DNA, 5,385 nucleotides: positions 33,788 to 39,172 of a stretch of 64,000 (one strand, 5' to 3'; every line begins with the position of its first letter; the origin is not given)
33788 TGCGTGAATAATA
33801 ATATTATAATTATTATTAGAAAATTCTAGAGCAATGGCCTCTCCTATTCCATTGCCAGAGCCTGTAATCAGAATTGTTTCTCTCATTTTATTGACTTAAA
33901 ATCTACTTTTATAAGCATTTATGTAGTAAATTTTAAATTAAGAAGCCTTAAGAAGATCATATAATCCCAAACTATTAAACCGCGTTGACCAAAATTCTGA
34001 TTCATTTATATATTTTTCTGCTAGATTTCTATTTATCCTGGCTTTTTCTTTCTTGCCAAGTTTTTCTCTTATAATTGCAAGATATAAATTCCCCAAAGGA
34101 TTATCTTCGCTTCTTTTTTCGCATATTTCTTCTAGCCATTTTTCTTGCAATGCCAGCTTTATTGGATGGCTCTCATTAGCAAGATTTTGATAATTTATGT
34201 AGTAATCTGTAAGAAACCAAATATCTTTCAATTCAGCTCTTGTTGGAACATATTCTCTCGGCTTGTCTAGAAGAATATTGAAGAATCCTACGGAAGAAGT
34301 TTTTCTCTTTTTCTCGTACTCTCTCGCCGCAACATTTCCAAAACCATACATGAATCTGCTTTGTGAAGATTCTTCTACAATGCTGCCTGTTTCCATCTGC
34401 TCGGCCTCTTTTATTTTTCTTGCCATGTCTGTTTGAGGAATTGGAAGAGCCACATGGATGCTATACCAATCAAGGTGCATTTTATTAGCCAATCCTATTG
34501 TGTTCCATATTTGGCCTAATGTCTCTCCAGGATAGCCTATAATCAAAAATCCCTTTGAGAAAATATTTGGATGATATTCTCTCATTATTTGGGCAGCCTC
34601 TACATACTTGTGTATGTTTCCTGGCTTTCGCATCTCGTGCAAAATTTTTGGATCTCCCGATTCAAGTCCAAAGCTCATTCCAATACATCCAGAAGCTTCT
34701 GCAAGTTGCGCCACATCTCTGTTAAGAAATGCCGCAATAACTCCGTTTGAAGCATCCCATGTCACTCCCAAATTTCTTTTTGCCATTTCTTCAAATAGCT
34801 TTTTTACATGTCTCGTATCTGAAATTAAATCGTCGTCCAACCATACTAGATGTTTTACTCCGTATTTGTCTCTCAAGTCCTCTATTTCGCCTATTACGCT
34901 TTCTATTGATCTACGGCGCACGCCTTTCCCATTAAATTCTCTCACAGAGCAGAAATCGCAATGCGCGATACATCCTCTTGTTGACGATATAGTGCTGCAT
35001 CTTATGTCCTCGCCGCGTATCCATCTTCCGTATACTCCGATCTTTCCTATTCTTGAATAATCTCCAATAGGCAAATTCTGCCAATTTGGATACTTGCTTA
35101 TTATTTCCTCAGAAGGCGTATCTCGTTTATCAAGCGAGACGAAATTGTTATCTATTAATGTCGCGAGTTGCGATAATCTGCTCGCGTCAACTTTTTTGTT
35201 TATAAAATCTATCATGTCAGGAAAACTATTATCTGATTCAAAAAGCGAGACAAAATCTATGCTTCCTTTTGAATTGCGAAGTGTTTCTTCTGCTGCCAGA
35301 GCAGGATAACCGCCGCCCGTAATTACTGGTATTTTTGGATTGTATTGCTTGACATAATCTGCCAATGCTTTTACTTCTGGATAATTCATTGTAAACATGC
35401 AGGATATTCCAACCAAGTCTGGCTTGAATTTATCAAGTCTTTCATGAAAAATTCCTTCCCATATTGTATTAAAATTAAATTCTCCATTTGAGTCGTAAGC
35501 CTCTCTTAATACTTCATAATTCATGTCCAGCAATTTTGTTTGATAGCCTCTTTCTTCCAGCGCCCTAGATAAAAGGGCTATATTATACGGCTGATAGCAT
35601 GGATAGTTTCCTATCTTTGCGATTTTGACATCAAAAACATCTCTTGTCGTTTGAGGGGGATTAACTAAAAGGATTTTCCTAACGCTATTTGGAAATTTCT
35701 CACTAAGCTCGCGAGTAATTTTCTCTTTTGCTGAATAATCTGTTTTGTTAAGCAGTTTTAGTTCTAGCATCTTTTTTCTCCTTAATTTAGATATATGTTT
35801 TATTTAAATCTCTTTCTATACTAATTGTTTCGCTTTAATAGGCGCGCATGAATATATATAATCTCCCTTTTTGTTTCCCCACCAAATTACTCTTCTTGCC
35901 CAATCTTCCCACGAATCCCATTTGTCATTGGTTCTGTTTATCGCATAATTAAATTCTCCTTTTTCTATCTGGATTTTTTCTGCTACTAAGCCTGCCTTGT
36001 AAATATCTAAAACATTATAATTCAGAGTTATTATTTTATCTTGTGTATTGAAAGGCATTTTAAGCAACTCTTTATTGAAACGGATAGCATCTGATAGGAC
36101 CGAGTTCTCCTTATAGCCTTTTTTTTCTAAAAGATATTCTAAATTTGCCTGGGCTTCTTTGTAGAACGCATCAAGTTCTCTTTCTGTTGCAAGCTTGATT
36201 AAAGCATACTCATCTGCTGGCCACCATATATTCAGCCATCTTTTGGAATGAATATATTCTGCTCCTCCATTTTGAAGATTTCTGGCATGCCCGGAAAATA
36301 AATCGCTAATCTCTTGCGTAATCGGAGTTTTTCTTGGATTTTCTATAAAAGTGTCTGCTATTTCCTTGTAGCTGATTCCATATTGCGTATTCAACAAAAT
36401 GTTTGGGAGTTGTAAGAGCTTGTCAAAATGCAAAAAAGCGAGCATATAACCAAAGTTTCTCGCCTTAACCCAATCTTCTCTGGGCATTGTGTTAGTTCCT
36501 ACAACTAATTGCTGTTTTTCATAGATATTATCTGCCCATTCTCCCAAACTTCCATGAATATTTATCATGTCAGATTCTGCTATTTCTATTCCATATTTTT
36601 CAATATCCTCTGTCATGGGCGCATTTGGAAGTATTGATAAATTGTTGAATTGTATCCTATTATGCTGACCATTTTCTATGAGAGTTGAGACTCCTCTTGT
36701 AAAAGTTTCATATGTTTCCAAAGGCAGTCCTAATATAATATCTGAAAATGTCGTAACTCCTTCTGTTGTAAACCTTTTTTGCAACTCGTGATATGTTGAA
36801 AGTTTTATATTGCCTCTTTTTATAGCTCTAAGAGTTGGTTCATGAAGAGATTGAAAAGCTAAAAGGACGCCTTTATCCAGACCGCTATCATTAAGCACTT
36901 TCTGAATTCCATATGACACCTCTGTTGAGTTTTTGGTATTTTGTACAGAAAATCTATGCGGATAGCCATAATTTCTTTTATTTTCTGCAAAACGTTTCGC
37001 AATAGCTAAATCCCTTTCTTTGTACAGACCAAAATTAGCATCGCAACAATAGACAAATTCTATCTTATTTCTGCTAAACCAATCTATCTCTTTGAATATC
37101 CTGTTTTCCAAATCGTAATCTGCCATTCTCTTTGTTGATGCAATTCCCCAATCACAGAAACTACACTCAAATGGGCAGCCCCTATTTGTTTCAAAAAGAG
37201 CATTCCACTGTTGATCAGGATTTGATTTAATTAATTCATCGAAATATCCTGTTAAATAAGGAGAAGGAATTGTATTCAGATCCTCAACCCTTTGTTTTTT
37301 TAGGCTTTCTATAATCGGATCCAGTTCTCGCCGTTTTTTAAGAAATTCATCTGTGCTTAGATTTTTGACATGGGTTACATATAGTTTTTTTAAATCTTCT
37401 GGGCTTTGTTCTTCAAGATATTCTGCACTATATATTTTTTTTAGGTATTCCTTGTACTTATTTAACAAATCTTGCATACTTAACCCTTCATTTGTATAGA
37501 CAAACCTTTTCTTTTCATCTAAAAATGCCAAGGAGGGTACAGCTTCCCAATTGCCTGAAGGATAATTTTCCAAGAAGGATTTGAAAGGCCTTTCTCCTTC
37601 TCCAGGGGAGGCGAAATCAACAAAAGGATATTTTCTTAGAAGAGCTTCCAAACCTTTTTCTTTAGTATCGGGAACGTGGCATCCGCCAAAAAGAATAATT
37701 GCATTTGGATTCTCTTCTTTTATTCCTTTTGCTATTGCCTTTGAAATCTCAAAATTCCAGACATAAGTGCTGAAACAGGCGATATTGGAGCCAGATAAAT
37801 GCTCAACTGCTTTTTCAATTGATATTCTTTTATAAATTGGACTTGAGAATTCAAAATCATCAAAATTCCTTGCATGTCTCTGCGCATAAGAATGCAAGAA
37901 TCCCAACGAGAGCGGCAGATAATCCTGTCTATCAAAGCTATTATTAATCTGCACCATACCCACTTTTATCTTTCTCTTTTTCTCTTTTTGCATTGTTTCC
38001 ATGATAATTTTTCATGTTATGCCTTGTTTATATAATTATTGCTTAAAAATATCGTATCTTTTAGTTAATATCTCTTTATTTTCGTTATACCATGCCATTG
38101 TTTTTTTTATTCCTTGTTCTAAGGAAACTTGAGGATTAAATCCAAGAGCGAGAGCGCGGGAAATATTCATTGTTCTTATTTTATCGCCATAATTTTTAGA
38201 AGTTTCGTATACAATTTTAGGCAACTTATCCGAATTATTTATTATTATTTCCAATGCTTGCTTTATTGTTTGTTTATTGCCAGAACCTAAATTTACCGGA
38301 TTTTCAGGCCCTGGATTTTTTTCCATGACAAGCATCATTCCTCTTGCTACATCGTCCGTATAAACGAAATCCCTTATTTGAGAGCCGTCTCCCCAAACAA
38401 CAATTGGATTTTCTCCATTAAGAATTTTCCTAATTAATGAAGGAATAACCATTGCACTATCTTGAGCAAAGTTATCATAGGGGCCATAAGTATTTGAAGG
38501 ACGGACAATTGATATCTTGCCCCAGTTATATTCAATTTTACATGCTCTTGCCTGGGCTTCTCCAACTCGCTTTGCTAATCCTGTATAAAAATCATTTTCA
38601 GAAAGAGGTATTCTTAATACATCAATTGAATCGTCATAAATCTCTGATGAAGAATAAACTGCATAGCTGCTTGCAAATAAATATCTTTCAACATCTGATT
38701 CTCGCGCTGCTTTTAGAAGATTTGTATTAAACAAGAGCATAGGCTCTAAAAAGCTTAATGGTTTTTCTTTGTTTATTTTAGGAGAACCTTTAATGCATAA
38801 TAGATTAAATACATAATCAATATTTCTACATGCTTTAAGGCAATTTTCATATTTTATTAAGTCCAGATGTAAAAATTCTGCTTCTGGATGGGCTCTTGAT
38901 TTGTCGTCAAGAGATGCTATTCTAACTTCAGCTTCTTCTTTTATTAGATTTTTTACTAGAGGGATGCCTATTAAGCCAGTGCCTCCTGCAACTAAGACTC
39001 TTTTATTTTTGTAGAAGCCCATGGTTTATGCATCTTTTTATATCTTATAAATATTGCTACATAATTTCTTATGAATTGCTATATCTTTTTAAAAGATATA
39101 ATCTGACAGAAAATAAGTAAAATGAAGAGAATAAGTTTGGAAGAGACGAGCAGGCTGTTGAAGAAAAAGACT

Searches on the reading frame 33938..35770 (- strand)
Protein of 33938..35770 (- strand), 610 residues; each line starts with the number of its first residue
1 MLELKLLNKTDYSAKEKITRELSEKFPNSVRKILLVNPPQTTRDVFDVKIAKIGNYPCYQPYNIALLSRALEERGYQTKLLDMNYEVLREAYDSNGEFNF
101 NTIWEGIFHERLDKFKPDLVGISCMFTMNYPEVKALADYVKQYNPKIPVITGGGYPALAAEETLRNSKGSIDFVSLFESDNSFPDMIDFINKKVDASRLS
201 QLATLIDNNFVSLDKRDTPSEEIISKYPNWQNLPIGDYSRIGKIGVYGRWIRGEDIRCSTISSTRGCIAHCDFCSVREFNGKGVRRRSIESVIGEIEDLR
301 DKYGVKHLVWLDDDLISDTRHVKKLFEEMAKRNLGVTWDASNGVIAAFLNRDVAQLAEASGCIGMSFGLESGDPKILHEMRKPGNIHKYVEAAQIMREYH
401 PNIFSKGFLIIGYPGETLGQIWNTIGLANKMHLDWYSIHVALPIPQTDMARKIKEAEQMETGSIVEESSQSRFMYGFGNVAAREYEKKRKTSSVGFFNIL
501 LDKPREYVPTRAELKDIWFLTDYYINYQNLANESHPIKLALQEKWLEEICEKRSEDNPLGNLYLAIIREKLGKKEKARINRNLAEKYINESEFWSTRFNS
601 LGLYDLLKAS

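Call 16: search_protein_families(library=pfam, proteins=[window:33938-35770:-], max_evalue=0.001)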
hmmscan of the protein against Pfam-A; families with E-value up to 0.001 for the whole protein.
window:33938-35770:- (610 aa): 2 families
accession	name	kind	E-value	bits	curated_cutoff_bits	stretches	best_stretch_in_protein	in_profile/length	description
PF04055.27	Radical_SAM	-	2.3e-20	73.9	29.5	1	261-427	1-165/166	Radical SAM superfamily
PF02310.24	B12-binding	-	5.3e-18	65.5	32.1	1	58-185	11-119/121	B12 binding domain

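Call 43: search_protein_families(library=ncbifam, proteins=[window:33938-35770:-], max_evalue=0.00001)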
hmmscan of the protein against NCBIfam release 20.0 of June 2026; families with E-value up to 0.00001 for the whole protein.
window:33938-35770:- (610 aa): 25 families
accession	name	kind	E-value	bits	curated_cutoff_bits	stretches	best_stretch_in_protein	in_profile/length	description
NF038361.1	rSAM_Sden_1168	equivalog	1.4e-32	113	575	1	60-451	84-471/560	Sden_1168 family B12-binding radical SAM P-methyltransferase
TIGR04479.1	bcpD_PhpK_rSAM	subfamily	3.9e-32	111.3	600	1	109-439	103-417/504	PhpK family radical SAM P-methyltransferase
TIGR04014.1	B12_SAM_MJ_0865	equivalog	7.6e-26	90.9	360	1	250-468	155-373/434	methyl-coenzyme M reductase glutamine C-methyltransferase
TIGR03471.1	HpnJ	equivalog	8e-25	87.6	577.6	1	128-463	79-397/472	hopanoid biosynthesis associated radical SAM protein HpnJ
TIGR04367.1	HpnR_B12_rSAM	equivalog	9.4e-22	77.2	650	1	107-398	51-322/490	hopanoid C-3 methylase HpnR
TIGR02026.1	BchE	equivalog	1e-21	77.4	481.35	1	49-455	15-389/497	magnesium-protoporphyrin IX monomethyl ester anaerobic oxidative cyclase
NF050148.1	rSAM_ApyD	equivalog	2.2e-21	75.9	750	1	67-450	31-390/645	RiPP biosynthesis radical SAM protein ApyD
TIGR04385.1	B12_rSAM_cofa1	equivalog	6.7e-21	75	450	1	61-431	20-364/438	B12 lower ligand biosynthesis radical SAM protein BzaD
TIGR04072.2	rSAM_ladder_B12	equivalog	1.4e-20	73.4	360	1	260-429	182-347/443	lipid biosynthesis B12-binding/radical SAM protein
TIGR03975.1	rSAM_ocin_1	subfamily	1.5e-19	70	281.85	1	110-395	122-396/606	RiPP maturation radical SAM C-methyltransferase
TIGR04013.1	B12_SAM_MJ_1487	hypoth_equivalog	8.3e-16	57.8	251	1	111-476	37-380/382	TIGR04013 family B12-binding domain/radical SAM domain-containing protein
TIGR00089.1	TIGR00089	subfamily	5.1e-14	51.9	251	1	259-439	141-326/429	MiaB/RimO family radical SAM methylthiotransferase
NF040546.1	rSAM_CUAEP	equivalog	5e-12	45.3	500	1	135-399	66-311/468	CUAEP/CCAEP-tail radical SAM (seleno)protein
TIGR01125.1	TIGR01125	equivalog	1.5e-11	44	356.95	1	264-454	143-338/432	30S ribosomal protein S12 methylthiotransferase RimO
TIGR03904.1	SAM_YgiQ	equivalog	2.9e-11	42.6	462.35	1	254-304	291-340/558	YgiQ family radical SAM protein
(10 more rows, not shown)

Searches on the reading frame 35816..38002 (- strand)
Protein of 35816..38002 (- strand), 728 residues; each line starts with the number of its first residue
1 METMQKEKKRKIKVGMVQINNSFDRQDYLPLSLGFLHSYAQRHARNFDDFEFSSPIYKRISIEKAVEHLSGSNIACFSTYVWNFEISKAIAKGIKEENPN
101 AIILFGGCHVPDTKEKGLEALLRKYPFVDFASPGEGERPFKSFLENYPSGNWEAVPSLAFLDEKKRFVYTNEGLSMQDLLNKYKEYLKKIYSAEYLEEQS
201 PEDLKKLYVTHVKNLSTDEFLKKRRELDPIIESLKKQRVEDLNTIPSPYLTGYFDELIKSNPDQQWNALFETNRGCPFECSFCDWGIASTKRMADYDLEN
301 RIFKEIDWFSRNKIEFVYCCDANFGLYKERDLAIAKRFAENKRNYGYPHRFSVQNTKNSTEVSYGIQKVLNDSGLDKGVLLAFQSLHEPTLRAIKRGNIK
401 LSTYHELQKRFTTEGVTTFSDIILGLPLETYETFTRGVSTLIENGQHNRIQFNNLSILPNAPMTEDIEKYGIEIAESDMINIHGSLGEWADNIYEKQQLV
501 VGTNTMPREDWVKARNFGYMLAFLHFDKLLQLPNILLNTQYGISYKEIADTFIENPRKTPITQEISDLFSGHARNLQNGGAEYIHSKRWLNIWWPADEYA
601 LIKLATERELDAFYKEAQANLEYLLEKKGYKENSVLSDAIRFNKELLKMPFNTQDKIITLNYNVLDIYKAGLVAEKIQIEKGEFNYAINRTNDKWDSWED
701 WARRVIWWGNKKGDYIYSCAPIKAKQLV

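Call 15: search_protein_families(library=pfam, proteins=[window:35816-38002:-], max_evalue=0.001)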
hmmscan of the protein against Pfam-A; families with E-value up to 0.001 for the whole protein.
window:35816-38002:- (728 aa): 2 families
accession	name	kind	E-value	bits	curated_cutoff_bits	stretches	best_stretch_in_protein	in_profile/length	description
PF04055.27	Radical_SAM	-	5.7e-08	33.5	29.5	1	272-434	3-159/166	Radical SAM superfamily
PF02310.24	B12-binding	-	1.4e-05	25.3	32.1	1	61-142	42-119/121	B12 binding domain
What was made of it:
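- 35816..38002 (-): B12-binding radical-SAM enzyme (KedN5-like C-methyltransferase type). Its orthologues lie next to cupA/SDR325 in several loci. Pfam finds B12-binding and Radical_SAM (call 15).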

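Call 43: search_protein_families(library=ncbifam, proteins=[window:35816-38002:-], max_evalue=0.00001)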
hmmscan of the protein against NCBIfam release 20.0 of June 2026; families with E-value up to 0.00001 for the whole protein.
window:35816-38002:- (728 aa): 11 families
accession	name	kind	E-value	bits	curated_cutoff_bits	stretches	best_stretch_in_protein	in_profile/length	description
NF033712.0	B12_rSAM_KedN5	subfamily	1.6e-68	231.5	700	2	223-472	151-396/624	KedN5 family methylcobalamin-dependent radical SAM C-methyltransferase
TIGR03471.1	HpnJ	equivalog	2e-15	56.7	577.6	1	271-471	201-391/472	hopanoid biosynthesis associated radical SAM protein HpnJ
TIGR03975.1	rSAM_ocin_1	subfamily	6.4e-15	54.7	281.85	1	73-195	130-254/606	RiPP maturation radical SAM C-methyltransferase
TIGR04479.1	bcpD_PhpK_rSAM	subfamily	2.5e-14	52.6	600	1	271-473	245-437/504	PhpK family radical SAM P-methyltransferase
TIGR04013.1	B12_SAM_MJ_1487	hypoth_equivalog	1.6e-12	47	251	0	64-195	37-153/382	TIGR04013 family B12-binding domain/radical SAM domain-containing protein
NF038361.1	rSAM_Sden_1168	equivalog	3.7e-12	45.6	575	1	237-448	245-454/560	Sden_1168 family B12-binding radical SAM P-methyltransferase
TIGR04072.2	rSAM_ladder_B12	equivalog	7.4e-12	44.6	360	1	269-480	182-385/443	lipid biosynthesis B12-binding/radical SAM protein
TIGR02026.1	BchE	equivalog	7.3e-10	38.3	481.35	0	47-179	37-170/497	magnesium-protoporphyrin IX monomethyl ester anaerobic oxidative cyclase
TIGR00089.1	TIGR00089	subfamily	2.5e-08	33.1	251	1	225-450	102-323/429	MiaB/RimO family radical SAM methylthiotransferase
NF050148.1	rSAM_ApyD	equivalog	3.5e-07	29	750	0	50-176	56-175/645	RiPP biosynthesis radical SAM protein ApyD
TIGR01212.1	TIGR01212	equivalog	2.5e-06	26.8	180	1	370-476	132-236/302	tRNA modification radical SAM protein MnmL/YtqA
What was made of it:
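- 35816..38002 (-): NF033712 scores 231 bits (call 43).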

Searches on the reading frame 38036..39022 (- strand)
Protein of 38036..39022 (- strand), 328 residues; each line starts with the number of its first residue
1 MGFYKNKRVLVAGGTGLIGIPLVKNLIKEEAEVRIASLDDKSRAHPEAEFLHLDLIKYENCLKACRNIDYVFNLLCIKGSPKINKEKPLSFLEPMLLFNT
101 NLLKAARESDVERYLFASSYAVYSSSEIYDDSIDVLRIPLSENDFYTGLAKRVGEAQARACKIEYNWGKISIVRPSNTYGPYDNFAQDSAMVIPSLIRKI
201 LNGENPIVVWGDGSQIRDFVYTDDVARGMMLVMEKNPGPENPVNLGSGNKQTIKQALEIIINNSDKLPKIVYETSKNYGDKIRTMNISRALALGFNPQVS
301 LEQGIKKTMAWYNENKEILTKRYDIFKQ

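Call 15: search_protein_families(library=pfam, proteins=[window:38036-39022:-], max_evalue=0.001)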
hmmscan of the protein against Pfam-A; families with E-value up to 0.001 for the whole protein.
window:38036-39022:- (328 aa): 5 families
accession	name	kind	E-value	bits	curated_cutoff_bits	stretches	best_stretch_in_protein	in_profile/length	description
PF01370.27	Epimerase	-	8.7e-45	153.4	20.9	1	9-246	1-240/240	NAD dependent epimerase/dehydratase family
PF16363.11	GDP_Man_Dehyd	-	3.5e-21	76.5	27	1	10-307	1-331/332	GDP-mannose 4,6 dehydratase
PF01073.25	3Beta_HSD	-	5.1e-12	45.8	22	1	10-232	1-228/280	3-beta hydroxysteroid dehydrogenase/isomerase family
PF13460.12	NAD_binding_10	-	1.6e-07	31.8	27.2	1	13-125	1-104/184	NAD(P)H-binding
PF05368.20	NmrA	-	2.5e-05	24.5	27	1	6-120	2-108/298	NmrA-like family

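Call 43: search_protein_families(library=ncbifam, proteins=[window:38036-39022:-], max_evalue=0.00001)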
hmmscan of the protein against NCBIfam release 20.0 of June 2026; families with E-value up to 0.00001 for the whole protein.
window:38036-39022:- (328 aa): 15 families
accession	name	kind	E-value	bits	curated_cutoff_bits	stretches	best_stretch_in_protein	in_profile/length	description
NF047922.1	GDPFucSynFcl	equivalog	7.8e-42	143.8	500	1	5-317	1-306/308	GDP-L-fucose synthase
TIGR01181.1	dTDP_gluc_dehyt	equivalog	4e-32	111.6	365.1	1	8-317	1-316/321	dTDP-glucose 4,6-dehydratase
TIGR04180.1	EDH_00030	hypoth_equivalog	5.3e-22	78.2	475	1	9-275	1-267/297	NAD-dependent 4,6-dehydratase LegB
NF011728.1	PRK15181.1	equivalog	6.1e-19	68.2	760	1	50-318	73-343/348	Vi polysaccharide biosynthesis UDP-N-acetylglucosaminuronic acid C-4 epimerase TviC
TIGR02197.1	heptose_epim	equivalog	5.9e-18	65.1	274.6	1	9-314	1-315/316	ADP-glyceromanno-heptose 6-epimerase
NF007490.0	PRK10084.1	subfamily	6.9e-17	61.5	649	1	158-319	178-341/361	dTDP-glucose 4,6-dehydratase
NF007582.0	PRK10217.1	equivalog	6.6e-16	58.3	698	1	171-317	183-336/355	dTDP-glucose 4,6-dehydratase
TIGR01179.1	galE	equivalog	5.1e-14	51.8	262.3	1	8-317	1-330/332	UDP-glucose 4-epimerase GalE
NF008360.0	PRK11150.1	equivalog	1.7e-10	40.6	452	1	107-315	105-309/310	ADP-glyceromanno-heptose 6-epimerase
TIGR03466.1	HpnA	hypoth_equivalog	2.6e-10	39.7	367.65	1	8-235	2-219/327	hopanoid-associated sugar epimerase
NF008872.0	PRK11908.1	equivalog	8.6e-10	38.2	294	1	7-315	2-338/349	bifunctional UDP-4-keto-pentose/UDP-xylose synthase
TIGR02622.1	CDP_4_6_dhtase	equivalog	4.4e-07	29.4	278.45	0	169-315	182-333/352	CDP-glucose 4,6-dehydratase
NF042422.1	oxyalk_red_OleD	equivalog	4.9e-07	29.4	580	0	8-234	2-216/329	2-alkyl-3-oxoalkanoate reductase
TIGR04130.1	FnlA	equivalog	2.6e-06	26.6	730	1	4-123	2-129/337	UDP-N-acetylglucosamine 4,6-dehydratase/5-epimerase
NF042423.1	oxyalk_red_Shew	equivalog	4.1e-06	26.1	580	0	5-230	7-218/331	2-alkyl-3-oxoalkanoate reductase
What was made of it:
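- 38036..39022 (-): Fcl-like (GDP-fucose-synthase-like) SDR: candidate C4 reductase. The best NCBIfam hit is GDPFucSynFcl at 143.8 bits (call 43).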
